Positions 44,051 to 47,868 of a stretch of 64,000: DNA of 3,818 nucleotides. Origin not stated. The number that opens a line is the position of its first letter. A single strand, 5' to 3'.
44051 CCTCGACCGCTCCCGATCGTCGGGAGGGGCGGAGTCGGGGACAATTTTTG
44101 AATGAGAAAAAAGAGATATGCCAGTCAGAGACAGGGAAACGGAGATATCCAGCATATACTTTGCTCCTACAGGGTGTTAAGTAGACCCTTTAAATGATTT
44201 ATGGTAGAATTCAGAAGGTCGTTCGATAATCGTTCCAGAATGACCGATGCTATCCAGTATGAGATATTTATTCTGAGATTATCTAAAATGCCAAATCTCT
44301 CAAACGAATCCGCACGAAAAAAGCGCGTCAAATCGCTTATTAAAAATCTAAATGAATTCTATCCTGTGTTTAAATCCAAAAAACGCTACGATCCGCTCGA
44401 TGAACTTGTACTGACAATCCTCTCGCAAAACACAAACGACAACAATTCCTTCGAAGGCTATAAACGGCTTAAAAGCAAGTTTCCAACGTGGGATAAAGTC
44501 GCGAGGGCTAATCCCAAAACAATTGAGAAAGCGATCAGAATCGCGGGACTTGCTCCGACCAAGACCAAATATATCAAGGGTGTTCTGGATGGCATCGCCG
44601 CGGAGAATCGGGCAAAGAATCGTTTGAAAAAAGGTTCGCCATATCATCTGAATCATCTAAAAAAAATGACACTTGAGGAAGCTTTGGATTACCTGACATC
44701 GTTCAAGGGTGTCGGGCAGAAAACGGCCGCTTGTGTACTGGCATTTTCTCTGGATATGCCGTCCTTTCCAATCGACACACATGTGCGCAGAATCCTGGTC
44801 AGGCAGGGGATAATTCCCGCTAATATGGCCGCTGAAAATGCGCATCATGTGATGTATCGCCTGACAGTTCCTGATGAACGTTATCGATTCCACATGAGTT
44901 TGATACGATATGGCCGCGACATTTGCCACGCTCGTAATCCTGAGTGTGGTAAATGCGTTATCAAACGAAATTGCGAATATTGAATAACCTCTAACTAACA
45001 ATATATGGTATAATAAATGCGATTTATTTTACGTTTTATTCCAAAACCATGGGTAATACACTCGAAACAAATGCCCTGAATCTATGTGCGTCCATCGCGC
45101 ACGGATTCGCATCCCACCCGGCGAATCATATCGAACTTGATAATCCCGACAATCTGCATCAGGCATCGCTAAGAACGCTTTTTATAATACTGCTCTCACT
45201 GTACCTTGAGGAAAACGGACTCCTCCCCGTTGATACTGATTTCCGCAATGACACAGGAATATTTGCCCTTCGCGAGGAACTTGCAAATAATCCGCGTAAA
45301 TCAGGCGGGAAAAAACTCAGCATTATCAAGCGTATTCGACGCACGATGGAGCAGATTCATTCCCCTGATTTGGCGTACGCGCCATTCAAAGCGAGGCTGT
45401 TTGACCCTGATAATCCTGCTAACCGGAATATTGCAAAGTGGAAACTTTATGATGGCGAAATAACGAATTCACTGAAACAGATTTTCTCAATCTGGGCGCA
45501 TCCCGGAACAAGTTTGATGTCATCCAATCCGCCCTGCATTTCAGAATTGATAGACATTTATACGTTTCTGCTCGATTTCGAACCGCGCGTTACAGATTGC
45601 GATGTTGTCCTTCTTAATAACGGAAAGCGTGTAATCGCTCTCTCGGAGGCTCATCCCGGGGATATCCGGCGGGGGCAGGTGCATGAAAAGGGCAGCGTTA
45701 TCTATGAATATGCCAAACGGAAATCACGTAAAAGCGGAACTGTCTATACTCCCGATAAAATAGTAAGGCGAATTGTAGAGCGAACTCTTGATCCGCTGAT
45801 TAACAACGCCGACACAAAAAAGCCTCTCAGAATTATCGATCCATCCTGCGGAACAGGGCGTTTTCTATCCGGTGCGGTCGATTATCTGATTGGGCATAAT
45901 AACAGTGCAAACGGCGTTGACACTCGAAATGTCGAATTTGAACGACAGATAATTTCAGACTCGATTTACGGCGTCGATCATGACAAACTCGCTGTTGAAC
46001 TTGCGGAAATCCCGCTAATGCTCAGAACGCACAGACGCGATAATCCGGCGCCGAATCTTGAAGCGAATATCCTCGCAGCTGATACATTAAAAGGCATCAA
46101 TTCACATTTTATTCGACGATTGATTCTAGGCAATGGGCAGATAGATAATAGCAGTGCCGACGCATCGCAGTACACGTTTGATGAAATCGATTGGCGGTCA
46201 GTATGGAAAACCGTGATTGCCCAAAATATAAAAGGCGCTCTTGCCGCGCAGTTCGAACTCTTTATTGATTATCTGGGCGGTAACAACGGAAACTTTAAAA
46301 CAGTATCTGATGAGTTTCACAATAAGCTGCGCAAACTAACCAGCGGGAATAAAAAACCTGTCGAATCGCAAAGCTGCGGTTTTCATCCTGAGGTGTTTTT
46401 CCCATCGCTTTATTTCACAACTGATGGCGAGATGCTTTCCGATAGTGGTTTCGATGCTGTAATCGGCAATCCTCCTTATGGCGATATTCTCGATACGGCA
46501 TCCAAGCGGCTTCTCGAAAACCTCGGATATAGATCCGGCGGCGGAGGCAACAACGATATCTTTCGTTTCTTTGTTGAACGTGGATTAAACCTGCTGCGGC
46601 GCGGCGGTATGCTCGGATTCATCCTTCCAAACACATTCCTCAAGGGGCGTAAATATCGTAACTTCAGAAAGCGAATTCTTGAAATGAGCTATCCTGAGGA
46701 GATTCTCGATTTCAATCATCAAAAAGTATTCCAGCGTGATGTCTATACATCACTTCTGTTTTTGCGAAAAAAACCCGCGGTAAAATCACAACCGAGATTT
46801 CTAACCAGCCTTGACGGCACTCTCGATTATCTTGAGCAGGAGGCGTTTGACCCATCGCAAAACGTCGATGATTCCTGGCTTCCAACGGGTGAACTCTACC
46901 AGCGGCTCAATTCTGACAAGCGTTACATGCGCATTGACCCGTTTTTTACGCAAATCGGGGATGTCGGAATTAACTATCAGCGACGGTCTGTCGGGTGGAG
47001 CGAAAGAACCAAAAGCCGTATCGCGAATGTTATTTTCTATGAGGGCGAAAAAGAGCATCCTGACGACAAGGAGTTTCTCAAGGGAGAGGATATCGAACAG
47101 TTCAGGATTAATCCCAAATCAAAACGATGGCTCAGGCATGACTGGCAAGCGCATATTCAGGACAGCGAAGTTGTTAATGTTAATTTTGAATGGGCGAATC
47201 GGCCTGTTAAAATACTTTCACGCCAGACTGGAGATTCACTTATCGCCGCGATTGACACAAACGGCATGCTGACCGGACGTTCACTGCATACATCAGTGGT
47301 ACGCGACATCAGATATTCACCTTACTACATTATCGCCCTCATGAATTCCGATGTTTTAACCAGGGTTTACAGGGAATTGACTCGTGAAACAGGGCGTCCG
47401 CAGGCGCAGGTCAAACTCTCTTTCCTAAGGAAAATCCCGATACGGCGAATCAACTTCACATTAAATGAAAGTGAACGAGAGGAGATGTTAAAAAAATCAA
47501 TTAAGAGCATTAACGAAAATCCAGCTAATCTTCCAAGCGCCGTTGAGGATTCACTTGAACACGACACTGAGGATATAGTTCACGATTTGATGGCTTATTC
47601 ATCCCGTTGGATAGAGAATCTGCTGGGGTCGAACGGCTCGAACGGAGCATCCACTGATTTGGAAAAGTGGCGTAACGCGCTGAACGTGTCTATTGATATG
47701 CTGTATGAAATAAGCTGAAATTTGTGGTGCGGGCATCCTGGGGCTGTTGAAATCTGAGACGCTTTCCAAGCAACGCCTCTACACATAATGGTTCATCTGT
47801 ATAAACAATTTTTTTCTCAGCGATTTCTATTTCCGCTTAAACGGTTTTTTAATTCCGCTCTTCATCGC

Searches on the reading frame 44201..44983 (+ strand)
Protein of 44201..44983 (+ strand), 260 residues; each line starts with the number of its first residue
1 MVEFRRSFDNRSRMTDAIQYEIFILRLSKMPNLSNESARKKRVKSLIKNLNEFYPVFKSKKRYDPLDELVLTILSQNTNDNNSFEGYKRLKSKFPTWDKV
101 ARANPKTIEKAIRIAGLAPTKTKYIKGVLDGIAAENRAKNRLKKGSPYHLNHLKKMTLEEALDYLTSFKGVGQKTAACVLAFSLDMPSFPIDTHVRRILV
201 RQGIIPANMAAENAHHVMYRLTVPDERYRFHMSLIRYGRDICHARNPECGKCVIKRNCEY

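Call 18: search_protein_families(library=pfam, proteins=[window:44201-44983:+], max_evalue=0.01)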
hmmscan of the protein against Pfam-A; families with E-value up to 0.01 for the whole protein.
window:44201-44983:+ (260 aa): 2 families
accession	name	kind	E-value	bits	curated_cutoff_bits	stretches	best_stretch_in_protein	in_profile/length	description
PF00730.31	HhH-GPD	-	1.1e-13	51.8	26.2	1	71-210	2-94/108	HhH-GPD superfamily base excision DNA repair protein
PF10576.14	EndIII_4Fe-2S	-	0.0022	18.7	20.5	1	242-258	1-17/17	Iron-sulfur binding domain of endonuclease III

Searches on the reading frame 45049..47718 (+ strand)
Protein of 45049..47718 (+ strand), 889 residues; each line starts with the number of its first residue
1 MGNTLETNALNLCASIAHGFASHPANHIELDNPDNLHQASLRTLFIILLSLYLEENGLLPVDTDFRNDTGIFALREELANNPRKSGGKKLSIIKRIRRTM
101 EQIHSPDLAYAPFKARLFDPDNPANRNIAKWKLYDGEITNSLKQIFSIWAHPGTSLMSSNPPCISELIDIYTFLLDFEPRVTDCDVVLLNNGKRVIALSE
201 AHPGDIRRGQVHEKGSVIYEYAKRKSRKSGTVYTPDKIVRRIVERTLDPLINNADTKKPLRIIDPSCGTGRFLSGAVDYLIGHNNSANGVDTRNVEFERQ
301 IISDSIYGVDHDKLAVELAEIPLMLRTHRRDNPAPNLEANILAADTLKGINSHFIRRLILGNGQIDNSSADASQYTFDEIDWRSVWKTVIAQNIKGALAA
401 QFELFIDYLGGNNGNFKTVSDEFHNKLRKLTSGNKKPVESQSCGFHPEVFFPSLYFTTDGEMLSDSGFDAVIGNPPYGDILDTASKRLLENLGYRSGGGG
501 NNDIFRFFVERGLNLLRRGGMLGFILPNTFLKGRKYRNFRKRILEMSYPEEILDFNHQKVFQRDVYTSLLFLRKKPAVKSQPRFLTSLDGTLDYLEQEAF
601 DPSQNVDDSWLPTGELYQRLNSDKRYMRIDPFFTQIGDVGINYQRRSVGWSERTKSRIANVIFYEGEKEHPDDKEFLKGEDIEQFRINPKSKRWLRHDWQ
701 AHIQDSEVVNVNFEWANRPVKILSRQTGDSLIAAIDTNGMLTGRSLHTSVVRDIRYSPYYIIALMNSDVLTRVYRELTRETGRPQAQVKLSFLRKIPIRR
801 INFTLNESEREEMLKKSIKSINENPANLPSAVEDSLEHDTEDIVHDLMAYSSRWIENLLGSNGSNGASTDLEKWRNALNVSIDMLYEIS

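Call 18: search_protein_families(library=pfam, proteins=[window:45049-47718:+], max_evalue=0.01)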
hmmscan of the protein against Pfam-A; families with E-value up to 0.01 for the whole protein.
window:45049-47718:+ (889 aa): 5 families
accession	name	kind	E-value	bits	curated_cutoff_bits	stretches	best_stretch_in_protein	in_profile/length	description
PF07669.17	Eco57I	-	1.5e-31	110.3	25.3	1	305-561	2-171/171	Eco57I restriction-modification methylase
PF02384.22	N6_Mtase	-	1.1e-18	68.1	20.4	2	217-332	13-106/311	N-6 DNA Methylase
PF12950.13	TaqI_C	-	4.8e-15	56.3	26.5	1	675-798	2-118/118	TaqI-like C-terminal specificity domain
PF20473.4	MmeI_Mtase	-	5e-05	23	27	1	259-332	20-91/259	MmeI, DNA-methyltransferase domain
PF01170.24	UPF0020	-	0.00016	21.9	22.3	0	250-319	20-92/197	RMKL-like, methyltransferase domain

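Call 66: search_protein_families(library=padloc, proteins=[window:45049-47718:+], max_evalue=0.00001)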
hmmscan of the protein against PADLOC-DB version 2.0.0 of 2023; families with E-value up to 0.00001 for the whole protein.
window:45049-47718:+ (889 aa): 58 families (the best 25 are shown)
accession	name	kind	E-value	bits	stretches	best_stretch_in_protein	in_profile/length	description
PDLC03604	REase_MTase_IIG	-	7.8e-33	111.6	2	461-575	528-648/1011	Type IIG restriction enzyme-methyltransferase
PDLC03335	MTase_II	-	1.3e-28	98.1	2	464-577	192-307/607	Type II methyltransferase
PDLC02643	DrmMI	-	1.4e-28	97.3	2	210-352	537-721/1347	DrmMI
PDLC03348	MTase_II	-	3.9e-22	76.6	2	218-334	208-320/727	Type II methyltransferase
PDLC03612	REase_MTase_IIG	-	1e-18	64.9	1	466-687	805-1038/1247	Type IIG restriction enzyme-methyltransferase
PDLC02638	DrmMI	-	1.1e-18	64.8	0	422-525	833-933/935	DrmMI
PDLC03248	MTase_II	-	1e-17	62.1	1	467-575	85-196/521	Type II methyltransferase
PDLC03021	MTase_I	-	1.7e-17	61.4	1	212-333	144-253/491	Type I methyltransferase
PDLC02521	PglX|PglXI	-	1.8e-17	60.6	1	244-590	293-605/1174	PglX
PDLC04134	mad2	-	3e-17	60.6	2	463-576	351-447/492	mads_2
PDLC03609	REase_MTase_IIG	-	7e-16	55.2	2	460-575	550-663/1066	Type IIG restriction enzyme-methyltransferase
PDLC03629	REase_MTase_IIG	-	7.3e-16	55.1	2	464-577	567-691/1182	Type IIG restriction enzyme-methyltransferase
PDLC02529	PglX|PglXI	-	1.2e-15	54.3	1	233-329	203-296/1189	PglX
PDLC03226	MTase_II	-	1.8e-15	54.6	1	466-577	127-237/579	Type II methyltransferase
PDLC03601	REase_MTase_IIG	-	4.7e-15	52.5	1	259-565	460-771/1110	Type IIG restriction enzyme-methyltransferase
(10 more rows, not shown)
